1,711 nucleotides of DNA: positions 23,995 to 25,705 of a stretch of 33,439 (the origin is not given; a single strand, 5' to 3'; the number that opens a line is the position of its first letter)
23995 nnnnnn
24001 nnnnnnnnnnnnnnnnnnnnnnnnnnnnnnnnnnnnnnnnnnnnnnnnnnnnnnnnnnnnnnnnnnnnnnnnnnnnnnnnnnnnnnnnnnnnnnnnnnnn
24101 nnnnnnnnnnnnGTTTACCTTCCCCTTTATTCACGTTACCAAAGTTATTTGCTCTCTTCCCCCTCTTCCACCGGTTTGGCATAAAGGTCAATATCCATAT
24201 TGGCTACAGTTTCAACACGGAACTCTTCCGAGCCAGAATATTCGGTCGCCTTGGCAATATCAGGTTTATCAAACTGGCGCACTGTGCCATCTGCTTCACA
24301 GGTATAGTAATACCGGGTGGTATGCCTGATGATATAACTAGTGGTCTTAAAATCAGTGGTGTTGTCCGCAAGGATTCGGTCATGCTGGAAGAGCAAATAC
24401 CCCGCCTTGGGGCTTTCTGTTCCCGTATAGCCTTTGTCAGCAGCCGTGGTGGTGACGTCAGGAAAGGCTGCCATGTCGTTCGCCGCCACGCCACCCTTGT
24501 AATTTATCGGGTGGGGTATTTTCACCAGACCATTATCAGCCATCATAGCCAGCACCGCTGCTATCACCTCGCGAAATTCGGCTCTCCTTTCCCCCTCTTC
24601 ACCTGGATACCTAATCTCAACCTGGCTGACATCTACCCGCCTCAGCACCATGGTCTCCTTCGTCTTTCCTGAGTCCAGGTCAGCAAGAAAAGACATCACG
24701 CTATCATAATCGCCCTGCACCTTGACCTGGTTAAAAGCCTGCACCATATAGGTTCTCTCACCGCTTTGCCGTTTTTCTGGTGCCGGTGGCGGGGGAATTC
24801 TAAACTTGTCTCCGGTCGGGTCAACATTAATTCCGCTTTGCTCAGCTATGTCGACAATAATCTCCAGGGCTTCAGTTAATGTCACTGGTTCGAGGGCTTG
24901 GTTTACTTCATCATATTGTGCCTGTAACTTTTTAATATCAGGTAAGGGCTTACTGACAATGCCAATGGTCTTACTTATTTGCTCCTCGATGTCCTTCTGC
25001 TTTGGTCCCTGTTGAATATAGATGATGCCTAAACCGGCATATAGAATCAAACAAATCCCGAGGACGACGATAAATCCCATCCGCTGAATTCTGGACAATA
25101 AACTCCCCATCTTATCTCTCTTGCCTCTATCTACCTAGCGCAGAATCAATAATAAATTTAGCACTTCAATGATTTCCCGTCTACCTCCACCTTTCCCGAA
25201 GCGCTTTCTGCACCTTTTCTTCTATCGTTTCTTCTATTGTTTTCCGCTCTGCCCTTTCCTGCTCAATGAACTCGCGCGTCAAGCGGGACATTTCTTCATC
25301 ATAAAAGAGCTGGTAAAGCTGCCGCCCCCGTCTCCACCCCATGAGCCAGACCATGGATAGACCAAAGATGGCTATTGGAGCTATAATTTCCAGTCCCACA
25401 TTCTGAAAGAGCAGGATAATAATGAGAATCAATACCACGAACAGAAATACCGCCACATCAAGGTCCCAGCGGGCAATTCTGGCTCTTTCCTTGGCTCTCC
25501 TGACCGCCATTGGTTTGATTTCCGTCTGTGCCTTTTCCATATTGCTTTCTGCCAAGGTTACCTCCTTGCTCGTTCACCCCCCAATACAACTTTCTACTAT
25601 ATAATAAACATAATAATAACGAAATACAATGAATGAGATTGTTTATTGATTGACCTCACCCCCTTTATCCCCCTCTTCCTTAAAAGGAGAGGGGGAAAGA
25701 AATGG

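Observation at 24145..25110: PilO-like alignment protein whose C-terminal half is a signal-less copy of the neighbouring major-pilin head domain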

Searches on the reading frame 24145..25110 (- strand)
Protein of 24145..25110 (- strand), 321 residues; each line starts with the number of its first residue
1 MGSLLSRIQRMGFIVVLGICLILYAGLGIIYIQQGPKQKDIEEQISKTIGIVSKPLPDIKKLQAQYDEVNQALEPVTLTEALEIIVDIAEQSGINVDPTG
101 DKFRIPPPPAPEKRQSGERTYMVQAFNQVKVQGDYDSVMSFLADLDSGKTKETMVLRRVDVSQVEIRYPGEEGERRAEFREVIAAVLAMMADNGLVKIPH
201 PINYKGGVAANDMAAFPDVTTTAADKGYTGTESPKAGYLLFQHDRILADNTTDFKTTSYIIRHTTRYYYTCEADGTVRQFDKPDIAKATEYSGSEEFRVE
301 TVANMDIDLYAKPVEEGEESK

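Call 6: search_protein_families(library=pfam, proteins=[window:24145-25110:-], max_evalue=0.1)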
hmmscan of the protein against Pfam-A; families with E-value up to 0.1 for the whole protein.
window:24145-25110:- (321 aa): 0 families

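Call 9: find_homologous_proteins(query=window:24145-25110:-, max_evalue=0.001)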
Query window:24145-25110:- (321 aa): 391 proteins with E <= 0.001 among 2628 candidates; the best 120 are listed.
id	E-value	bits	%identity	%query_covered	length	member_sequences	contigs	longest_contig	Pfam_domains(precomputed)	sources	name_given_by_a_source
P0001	2.7e-202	689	100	97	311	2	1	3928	-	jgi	-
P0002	1.0e-155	536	55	99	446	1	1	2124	-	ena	-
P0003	3.7e-152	524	74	100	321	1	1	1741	-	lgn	-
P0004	1.2e-151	522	74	100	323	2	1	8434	-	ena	-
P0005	2.2e-151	521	74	100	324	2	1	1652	-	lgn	-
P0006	9.5e-148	510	75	97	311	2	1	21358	-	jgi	jgi:hypothetical protein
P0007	1.8e-144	499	52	98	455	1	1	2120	-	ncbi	-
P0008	4.1e-144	498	56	92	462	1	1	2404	-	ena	-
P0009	2.3e-142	492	53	96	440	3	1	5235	-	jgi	-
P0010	6.5e-142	490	51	98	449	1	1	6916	-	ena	-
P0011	7.2e-141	487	52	98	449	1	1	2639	-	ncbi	-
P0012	2.6e-140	485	55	92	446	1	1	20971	-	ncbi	-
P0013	5.2e-140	484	71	97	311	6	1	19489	-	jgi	jgi:hypothetical protein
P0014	1.6e-139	483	53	96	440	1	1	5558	-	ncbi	-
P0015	4.1e-139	481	53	87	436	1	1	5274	-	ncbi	-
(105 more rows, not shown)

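Call 14: search_solved_structures(query=A1, max_evalue=10, show_alignments=2)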
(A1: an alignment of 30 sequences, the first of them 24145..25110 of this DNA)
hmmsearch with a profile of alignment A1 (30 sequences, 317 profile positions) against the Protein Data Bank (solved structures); distinct sequences matched with E-value up to 10: 5.
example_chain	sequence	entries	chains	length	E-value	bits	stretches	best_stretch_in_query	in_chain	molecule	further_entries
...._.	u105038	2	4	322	0.64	12.5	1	250-312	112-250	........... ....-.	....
7fik_D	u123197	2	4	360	0.8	12.2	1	250-312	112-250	Nucleoporin SEH1-B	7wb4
7vci_C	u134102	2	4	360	0.83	12.2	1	250-312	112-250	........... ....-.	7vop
9cpc_1P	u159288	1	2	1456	1.9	11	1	35-79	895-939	EFCAB6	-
5a9q_7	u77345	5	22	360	2.1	10.8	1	250-301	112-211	NUCLEOPORIN SEH1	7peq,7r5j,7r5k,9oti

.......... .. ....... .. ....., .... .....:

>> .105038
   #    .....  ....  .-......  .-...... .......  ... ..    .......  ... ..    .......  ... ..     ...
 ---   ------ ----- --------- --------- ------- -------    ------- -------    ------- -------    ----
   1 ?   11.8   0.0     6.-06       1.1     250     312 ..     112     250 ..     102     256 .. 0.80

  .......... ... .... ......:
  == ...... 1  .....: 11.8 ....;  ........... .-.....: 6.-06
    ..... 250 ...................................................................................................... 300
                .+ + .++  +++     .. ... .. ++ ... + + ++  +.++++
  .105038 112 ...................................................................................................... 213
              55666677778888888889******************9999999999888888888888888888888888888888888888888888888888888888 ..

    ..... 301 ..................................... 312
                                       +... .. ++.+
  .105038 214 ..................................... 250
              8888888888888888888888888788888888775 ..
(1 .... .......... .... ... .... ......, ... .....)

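Call 15: find_related_loci(query=A1, collection=genome_contigs, flank=8000)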
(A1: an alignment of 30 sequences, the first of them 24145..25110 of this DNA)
Query A1 (321 aa) in genome_contigs; peptide patterns used: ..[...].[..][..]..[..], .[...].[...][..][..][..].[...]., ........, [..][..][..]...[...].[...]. (x = any residue, [..] = any of these).
81 stretches matched a pattern; 39 encode a relative of the query (tblastn E <= 1e-3); 39 distinct loci.
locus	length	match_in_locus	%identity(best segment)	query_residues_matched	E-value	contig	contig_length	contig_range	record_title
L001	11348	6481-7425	64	1-315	2e-143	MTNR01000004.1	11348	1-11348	MAG: Dehalococcoides sp. JdFR-56 JGI24020J35080_1001652, whole genome shotgun sequence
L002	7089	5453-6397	63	1-315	7e-141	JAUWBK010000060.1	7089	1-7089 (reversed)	MAG: Dehalococcoidia bacterium isolate CSMAG_1318 CSMAG_1318_k141_1729410_length_7089_cov_28.6115, whole genome shotgun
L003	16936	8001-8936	59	1-312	3e-126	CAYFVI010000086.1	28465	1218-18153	MAG TPA_asm: uncultured Dehalococcoidaceae bacterium isolate ERP108616_co1_214 genome assembly, contig: k119_442724, who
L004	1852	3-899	64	17-315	3e-134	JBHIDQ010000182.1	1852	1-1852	MAG: Dehalococcoidales bacterium isolate b3.sp3_bin.43 NODE_42653_length_1852_cov_16.482471, whole genome shotgun sequen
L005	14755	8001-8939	58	1-313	4e-124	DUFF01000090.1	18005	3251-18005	MAG TPA_asm: Dehalococcoidia bacterium isolate W80 Contig90, whole genome shotgun sequence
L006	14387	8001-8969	58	1-313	1e-122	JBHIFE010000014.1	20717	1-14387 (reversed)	MAG: Dehalococcoidales bacterium isolate b1.sp3_bin.55 NODE_536_length_20717_cov_5.961862, whole genome shotgun sequence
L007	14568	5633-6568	57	1-312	1e-122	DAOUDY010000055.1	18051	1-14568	MAG TPA_asm: Dehalococcoidales bacterium isolate N2_108 k133_1071757, whole genome shotgun sequence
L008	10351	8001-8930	55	1-310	2e-121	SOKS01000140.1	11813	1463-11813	MAG: Dehalococcoidia bacterium isolate E44_bin89 NODE_2263_length_11813_cov_16.299456, whole genome shotgun sequence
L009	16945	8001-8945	57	1-315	1e-120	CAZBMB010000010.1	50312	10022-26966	MAG TPA_asm: uncultured Dehalococcoidaceae bacterium isolate binchicken_co178_264 genome assembly, contig: NODE_1163_len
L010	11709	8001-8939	57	1-313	5e-118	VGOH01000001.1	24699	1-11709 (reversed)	MAG: Chloroflexi bacterium isolate K_DeepCast_250m_mx_116 K_DeepCast_250m_mx_116_Ga0194125_10003640, whole genome shotgu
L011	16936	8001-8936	53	1-312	6e-116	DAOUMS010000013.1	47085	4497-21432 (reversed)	MAG TPA_asm: Dehalococcoidales bacterium isolate W92_256 k127_606197, whole genome shotgun sequence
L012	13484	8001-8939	55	1-313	4e-115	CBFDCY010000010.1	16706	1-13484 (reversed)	MAG TPA_asm: uncultured Dehalococcoidia bacterium isolate SRR26215686_concoct_163 genome assembly, contig: ERZ25073477.1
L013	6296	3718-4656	55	1-313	1e-113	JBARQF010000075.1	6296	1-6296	MAG: Dehalococcoidales bacterium isolate MFD13432_ilm_asm_bin21 k127_96391, whole genome shotgun sequence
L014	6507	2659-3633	53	1-315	9e-114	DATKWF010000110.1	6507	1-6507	MAG TPA_asm: Dehalococcoidales bacterium isolate SMAG_U14155 k141_4735346, whole genome shotgun sequence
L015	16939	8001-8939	55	1-313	3e-113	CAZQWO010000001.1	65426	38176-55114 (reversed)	MAG TPA_asm: uncultured Dehalococcoidaceae bacterium isolate binchicken_co332_95 genome assembly, contig: NODE_25_length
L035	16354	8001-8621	39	105-307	3e-37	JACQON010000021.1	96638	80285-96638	MAG: Chloroflexi bacterium isolate NC_groundwater_1282_Ag_S-0.2um_56_118 S_p2_S4_coassembly_k141_2477345, whole genome s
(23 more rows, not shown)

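Call 22: predict_structure(alignment_id=A1)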
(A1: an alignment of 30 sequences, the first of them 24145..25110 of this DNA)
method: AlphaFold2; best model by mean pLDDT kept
length: 321 residues; sequences in the alignment: 30
mean_pLDDT: 71.6   pTM: 0.46
mean pLDDT of the five models: 71.6, 66.1, 61.8, 60.2, 56.1
residues with pLDDT >= 90: 24; 70-90: 162; 50-70: 111; < 50: 24
segments of 3 or more residues with pLDDT < 50: 34-36, 48-57, 316-321
pLDDT, mean of each block of 10 residues (from residue 1): 55 68 66 52 51 51 65 76 89 85 89 81 90 89 82 82 73 76 80 65 58 62 62 65 69 76 81 71 77 65 89 54 31
secondary structure, 60 per line:
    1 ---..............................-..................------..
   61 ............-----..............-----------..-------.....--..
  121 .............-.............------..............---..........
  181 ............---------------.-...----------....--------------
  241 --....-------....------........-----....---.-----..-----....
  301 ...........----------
elements in order: H4-33 H35-52 H59-72 H78-91 E112-116 E119-133 H135-147 E154-167 H171-192 E210-212 H223-226 E243-246 E254-257 E264-271 E277-280 E297-311

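Call 26: fold_search(model_id=the predicted structure, library=pdb)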
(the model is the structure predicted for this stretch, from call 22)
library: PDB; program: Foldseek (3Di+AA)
matches with E <= 10: 162; with E <= 0.001: 0
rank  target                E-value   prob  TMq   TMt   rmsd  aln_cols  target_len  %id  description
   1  2rjz_A                3.6e-02  0.94  0.20  0.43   8.6       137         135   17  Crystal structure of the type 4 fimbrial biogenesis protein PilO from Pseudomonas aeruginosa (released 2007-11-06)
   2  2rjz_B                7.1e-02  0.92  0.19  0.43   8.3       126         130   15  Crystal structure of the type 4 fimbrial biogenesis protein PilO from Pseudomonas aeruginosa (released 2007-11-06)
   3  4nbf_C                3.6e-01  0.03  0.10  0.09  20.1       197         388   10  Oxygenase with Gln282 replaced by Asn and ferredoxin complex of carbazole 1,9a-dioxygenase (released 2014-03-26)
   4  7qb6_A                4.2e-01  0.03  0.08  0.12  23.5       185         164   12  Crystal Structure of Medicago truncatula Nodulin 13 (MtN13) in complex with 3-carboxybenzophenone (released 2022-10-26)
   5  4nbc_A                5.3e-01  0.03  0.11  0.10  20.3       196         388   10  Oxygenase with Phe275 replaced by Trp and ferredoxin complex of carbazole 1,9a-dioxygenase (form1) (released 2014-03-26)
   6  4nb9_A                6.4e-01  0.04  0.13  0.11  20.0       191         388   10  Oxygenase with Ile262 replaced by Val and ferredoxin complex of carbazole 1,9a-dioxygenase (released 2014-03-26)
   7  3gkq_A                6.7e-01  0.03  0.11  0.10  21.8       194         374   12  Terminal oxygenase of carbazole 1,9a-dioxygenase from Novosphingobium sp. KA1 (released 2010-03-31)
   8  1pp0_B                8.0e-01  0.04  0.11  0.16  27.5       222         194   11  volvatoxin A2 in monoclinic crystal (released 2004-08-24)
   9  4nbf_A                8.5e-01  0.04  0.12  0.11  19.8       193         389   10  Oxygenase with Gln282 replaced by Asn and ferredoxin complex of carbazole 1,9a-dioxygenase (released 2014-03-26)
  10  9m6x_M                9.5e-01  0.28  0.18  0.36   5.5       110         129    6  Cryo-EM structure of bacteriophage NF5 neck (released 2025-12-17)
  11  2de7_B                1.1e+00  0.02  0.11  0.10  20.1       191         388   10  The substrate-bound complex between oxygenase and ferredoxin in carbazole 1,9a-dioxygenase (released 2006-12-05)
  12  1ww9                  1.1e+00  0.02  0.11  0.10  20.0       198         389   10  Crystal structure of the terminal oxygenase component of carbazole 1,9a-dioxygenase, a non-heme iron oxygenase system ca (released 2005-08-23)
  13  2de6_B                1.2e+00  0.02  0.10  0.09  20.2       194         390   10  The reduced complex between oxygenase and ferredoxin in carbazole 1,9a-dioxygenase (released 2006-12-05)
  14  6ll0_A                1.3e+00  0.02  0.11  0.10  20.3       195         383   11  Carbazole-soaked reduced oxygenase in carbazole 1,9a-dioxygenase (released 2021-01-27)
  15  1z01_A                1.3e+00  0.02  0.09  0.08  22.8       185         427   11  2-Oxoquinoline 8-Monooxygenase Component: Active site Modulation by Rieske-[2fe-2S] Center Oxidation/Reduction (released 2005-05-24)
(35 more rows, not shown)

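Call 31: search_protein_families(library=pfam, proteins=[L035:7725-8567:+], max_evalue=0.01)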
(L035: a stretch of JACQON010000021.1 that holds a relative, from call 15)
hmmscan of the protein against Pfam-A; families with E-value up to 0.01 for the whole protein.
L035:7725-8567:+ (280 aa): 2 families
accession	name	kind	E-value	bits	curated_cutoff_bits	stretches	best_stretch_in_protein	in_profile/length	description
PF13676.11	TIR_2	-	3.5e-13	50.5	28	1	9-124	1-116/122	TIR domain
PF01582.25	TIR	-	3.5e-05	24.1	21.3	1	20-69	16-65/179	TIR domain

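Call 35: search_protein_families(library=pfam, alignment_id=A1, max_evalue=10)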
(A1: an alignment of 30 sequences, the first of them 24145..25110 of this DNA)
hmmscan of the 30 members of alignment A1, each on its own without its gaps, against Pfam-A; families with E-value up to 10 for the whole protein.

A. member 1, window:24145-25110:- (321 aa): 0 families

B. families by the number of members that match (of 30 scanned): 29 families (the first 25 are shown)
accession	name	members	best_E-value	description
PF21808.2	Dynamin-like_hel_bact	9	0.01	Bacterial dynamin-like protein, helical domain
PF18931.5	DUF5680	5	0.06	Domain of unknown function (DUF5680)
PF19111.5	DUF5798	3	0.0066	Family of unknown function (DUF5798)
PF03979.19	Sigma70_r1_1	3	0.019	Sigma-70 factor, region 1.1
PF00559.22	Vif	3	0.059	Retroviral Vif (Viral infectivity) protein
PF00392.27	GntR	3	0.13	Bacterial regulatory proteins, gntR family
PF11123.14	DNA_Packaging_2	2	0.026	DNA packaging protein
PF19946.4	DUF6408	2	0.034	Family of unknown function (DUF6408)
PF13380.12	CoA_binding_2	2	0.09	CoA binding domain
PF22618.1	RskA_N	2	0.11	Anti-sigma-K factor RskA, N-terminal domain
PF24060.1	DUF7361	2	0.16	Domain of unknown function (DUF7361)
PF01466.24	Skp1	2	0.23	Skp1 family, dimerisation domain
PF25172.1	Beta-prop_WDR3_2nd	1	0.00033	WDR3 second beta-propeller domain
PF00400.38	WD40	1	0.016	WD domain, G-beta repeat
PF03347.19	TDH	1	0.022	Vibrio thermostable direct hemolysin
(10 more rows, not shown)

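Call 36: search_protein_families(library=ncbifam, proteins=[window:24145-25110:-], max_evalue=1)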
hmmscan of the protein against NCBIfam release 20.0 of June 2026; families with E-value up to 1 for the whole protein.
window:24145-25110:- (321 aa): 0 families

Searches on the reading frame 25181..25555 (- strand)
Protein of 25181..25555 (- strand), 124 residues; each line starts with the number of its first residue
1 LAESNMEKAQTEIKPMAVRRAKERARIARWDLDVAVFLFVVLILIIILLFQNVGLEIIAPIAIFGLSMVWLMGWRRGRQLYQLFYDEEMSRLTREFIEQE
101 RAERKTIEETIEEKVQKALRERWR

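Call 6: search_protein_families(library=pfam, proteins=[window:25181-25555:-], max_evalue=0.1)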
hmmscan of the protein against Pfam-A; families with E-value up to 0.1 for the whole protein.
window:25181-25555:- (124 aa): 4 families
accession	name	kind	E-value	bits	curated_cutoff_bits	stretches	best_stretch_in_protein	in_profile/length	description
PF11026.13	DUF2721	-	0.0024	18.2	28.3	1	16-72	51-110/129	Protein of unknown function (DUF2721)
PF19744.4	DUF6232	-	0.011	16.6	27.4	1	26-83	24-86/117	Family of unknown function (DUF6232)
PF10101.14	DUF2339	-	0.047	12.9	33.6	1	19-88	265-332/659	Predicted membrane protein (DUF2339)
PF20990.2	DUF2207_C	-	0.084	13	33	1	7-89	112-189/247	Predicted membrane protein (DUF2207) C-terminal domain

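Call 36: search_protein_families(library=ncbifam, proteins=[window:25181-25555:-], max_evalue=1)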
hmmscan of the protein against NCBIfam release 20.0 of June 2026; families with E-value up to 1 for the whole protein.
window:25181-25555:- (124 aa): 3 families
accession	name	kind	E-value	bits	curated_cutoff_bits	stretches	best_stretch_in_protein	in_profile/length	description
TIGR02762.1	TraL_TIGR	equivalog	0.0056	17.3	30.95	1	22-83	10-70/95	type IV conjugative transfer system protein TraL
NF038277.1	accessory_MacP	equivalog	0.018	15.5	45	1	8-50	51-93/98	cell wall synthase accessory phosphoprotein MacP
NF042935.1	SCO6880_fam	subfamily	0.03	13.3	60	1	22-86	9-73/477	SCO6880 family protein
